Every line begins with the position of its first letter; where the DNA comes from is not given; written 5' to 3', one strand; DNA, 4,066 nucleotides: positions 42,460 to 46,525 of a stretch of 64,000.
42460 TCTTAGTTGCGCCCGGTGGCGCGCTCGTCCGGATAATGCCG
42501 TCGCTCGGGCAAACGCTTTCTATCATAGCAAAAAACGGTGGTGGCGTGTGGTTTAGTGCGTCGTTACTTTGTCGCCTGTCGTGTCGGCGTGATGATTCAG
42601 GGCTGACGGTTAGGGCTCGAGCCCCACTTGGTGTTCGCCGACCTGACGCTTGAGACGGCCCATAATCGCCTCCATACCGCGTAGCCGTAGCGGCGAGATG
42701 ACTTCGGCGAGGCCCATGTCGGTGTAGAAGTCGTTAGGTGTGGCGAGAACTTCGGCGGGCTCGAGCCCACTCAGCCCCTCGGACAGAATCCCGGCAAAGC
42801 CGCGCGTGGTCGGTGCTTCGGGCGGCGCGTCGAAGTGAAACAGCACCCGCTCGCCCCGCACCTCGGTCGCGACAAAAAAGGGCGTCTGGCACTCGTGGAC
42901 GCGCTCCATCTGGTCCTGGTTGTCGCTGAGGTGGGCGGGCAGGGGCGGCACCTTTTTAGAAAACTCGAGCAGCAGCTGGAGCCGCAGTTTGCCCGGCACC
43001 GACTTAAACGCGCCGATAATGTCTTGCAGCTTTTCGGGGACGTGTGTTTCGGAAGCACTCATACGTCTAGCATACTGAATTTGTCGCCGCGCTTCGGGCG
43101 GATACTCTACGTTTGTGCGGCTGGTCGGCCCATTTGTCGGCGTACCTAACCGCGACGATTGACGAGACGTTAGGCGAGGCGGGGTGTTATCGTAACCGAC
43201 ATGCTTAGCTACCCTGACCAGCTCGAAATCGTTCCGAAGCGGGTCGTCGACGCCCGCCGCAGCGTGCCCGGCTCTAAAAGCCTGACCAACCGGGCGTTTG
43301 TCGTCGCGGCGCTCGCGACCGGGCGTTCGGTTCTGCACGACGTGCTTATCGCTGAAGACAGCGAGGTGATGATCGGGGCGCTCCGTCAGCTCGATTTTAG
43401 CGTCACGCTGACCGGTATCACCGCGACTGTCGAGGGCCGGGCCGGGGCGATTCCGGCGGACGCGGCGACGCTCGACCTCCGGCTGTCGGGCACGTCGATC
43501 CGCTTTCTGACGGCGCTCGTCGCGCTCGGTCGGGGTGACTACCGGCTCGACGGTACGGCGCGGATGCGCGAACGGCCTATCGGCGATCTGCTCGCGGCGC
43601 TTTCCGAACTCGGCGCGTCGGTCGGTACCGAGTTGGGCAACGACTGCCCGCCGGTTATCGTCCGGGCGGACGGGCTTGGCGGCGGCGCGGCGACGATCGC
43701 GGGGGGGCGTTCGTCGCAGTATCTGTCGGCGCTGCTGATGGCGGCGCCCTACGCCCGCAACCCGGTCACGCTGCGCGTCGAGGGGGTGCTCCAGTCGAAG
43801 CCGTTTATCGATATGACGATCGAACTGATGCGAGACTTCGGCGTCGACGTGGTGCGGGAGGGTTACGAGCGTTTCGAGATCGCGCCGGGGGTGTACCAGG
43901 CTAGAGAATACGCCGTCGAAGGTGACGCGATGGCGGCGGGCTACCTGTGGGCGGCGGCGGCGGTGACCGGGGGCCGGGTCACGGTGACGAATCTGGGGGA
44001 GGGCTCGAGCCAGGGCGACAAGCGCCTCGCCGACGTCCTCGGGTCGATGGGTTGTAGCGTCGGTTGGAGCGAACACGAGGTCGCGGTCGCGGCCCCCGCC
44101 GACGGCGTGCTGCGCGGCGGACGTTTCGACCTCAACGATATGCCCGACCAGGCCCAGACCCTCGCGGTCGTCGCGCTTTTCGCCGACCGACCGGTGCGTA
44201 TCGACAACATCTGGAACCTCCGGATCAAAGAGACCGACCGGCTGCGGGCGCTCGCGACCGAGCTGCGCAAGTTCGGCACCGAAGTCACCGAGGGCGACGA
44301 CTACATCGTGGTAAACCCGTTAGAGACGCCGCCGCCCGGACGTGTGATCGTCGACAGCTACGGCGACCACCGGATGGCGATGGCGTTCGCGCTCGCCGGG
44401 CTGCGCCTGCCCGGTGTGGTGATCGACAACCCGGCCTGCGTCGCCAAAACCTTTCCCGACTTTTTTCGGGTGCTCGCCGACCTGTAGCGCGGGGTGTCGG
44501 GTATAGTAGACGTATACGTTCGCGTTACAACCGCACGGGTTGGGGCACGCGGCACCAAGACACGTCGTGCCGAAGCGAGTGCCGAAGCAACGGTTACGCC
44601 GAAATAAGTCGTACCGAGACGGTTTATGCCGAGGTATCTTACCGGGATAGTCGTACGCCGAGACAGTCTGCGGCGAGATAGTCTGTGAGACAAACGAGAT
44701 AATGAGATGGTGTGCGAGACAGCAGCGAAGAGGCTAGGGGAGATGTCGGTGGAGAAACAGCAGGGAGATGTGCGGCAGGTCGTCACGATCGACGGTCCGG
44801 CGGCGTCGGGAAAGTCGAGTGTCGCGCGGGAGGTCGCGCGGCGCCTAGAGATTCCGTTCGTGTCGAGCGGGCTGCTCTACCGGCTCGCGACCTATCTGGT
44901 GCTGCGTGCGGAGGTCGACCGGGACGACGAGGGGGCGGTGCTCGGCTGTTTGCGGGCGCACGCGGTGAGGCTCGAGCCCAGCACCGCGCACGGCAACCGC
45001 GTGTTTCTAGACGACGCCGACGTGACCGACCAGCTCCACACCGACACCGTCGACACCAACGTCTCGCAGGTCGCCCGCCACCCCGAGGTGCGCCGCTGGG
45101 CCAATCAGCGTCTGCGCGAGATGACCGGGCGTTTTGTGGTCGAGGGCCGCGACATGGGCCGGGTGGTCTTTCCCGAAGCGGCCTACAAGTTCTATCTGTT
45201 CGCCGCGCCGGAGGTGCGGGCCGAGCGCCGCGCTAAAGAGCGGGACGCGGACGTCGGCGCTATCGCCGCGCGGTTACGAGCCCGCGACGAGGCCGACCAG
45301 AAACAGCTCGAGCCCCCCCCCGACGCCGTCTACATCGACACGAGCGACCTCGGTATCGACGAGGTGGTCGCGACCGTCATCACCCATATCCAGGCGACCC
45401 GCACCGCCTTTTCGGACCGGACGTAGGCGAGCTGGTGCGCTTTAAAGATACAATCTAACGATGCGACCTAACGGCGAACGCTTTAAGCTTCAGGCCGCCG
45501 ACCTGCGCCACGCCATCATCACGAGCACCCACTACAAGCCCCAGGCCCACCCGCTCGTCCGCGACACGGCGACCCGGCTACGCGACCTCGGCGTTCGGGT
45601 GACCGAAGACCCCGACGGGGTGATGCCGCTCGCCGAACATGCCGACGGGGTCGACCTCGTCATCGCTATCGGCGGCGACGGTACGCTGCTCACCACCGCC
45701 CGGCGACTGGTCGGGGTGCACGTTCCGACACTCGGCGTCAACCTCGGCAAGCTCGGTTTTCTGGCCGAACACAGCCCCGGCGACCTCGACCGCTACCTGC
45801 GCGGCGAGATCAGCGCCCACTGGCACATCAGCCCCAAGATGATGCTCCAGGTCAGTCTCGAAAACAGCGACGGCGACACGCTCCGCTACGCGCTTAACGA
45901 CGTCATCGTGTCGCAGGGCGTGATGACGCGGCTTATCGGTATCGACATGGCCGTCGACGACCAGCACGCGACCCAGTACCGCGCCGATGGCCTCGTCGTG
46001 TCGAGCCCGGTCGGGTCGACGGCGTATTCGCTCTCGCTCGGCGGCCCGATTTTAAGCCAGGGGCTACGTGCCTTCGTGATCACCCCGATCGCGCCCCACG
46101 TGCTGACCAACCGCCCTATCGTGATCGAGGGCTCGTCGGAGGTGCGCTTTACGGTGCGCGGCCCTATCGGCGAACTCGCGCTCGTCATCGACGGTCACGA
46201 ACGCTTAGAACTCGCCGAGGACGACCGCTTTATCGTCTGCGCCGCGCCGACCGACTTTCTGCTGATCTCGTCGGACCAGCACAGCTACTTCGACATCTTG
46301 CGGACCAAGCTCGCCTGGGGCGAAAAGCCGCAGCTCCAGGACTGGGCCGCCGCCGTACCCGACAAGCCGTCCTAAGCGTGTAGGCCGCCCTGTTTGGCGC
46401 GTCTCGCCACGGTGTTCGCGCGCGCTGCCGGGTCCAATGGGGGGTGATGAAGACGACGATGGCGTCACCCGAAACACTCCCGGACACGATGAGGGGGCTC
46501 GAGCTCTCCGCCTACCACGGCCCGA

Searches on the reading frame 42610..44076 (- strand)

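Call 33: search_protein_families(library=pfam, proteins=[window:42610-44076:-])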
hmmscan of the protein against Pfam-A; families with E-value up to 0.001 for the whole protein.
window:42610-44076:- (488 aa): 1 family
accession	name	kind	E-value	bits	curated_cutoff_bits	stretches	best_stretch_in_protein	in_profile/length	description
PF02657.20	SufE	-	2.6e-27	95.5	27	1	362-478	10-121/121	Fe-S metabolism associated domain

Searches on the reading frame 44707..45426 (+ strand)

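Call 33: search_protein_families(library=pfam, proteins=[window:44707-45426:+])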
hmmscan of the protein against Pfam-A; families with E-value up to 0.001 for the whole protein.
window:44707-45426:+ (239 aa): 5 families
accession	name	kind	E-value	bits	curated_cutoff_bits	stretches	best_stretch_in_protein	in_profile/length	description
PF02224.24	Cytidylate_kin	-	6.8e-58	196.3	26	1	26-229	1-210/211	Cytidylate kinase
PF13189.12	Cytidylate_kin2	-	5.9e-07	30.3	28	1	25-199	1-152/176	Cytidylate kinase-like family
PF13238.12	AAA_18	-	3.9e-06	27.8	29.4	1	26-182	1-115/128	AAA domain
PF13207.12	AAA_17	-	0.00013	22.7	27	0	30-57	2-29/136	AAA domain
PF13191.12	AAA_16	-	0.00056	20.9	32.6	0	21-88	23-100/167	AAA ATPase domain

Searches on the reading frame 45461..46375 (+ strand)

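Call 33: search_protein_families(library=pfam, proteins=[window:45461-46375:+])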
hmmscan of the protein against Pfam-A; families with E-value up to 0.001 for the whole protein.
window:45461-46375:+ (304 aa): 3 families
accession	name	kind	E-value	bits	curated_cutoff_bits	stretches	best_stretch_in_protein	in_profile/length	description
PF20143.4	NAD_kinase_C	-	2.8e-31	108.3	23.7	1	145-269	1-124/126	ATP-NAD kinase C-terminal domain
PF01513.26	NAD_kinase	-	3.6e-14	53.6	25.5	1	58-113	67-122/130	ATP-NAD kinase N-terminal domain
PF00781.29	DAGK_cat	-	0.00036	20.6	23.6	1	42-93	32-86/125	Diacylglycerol kinase catalytic domain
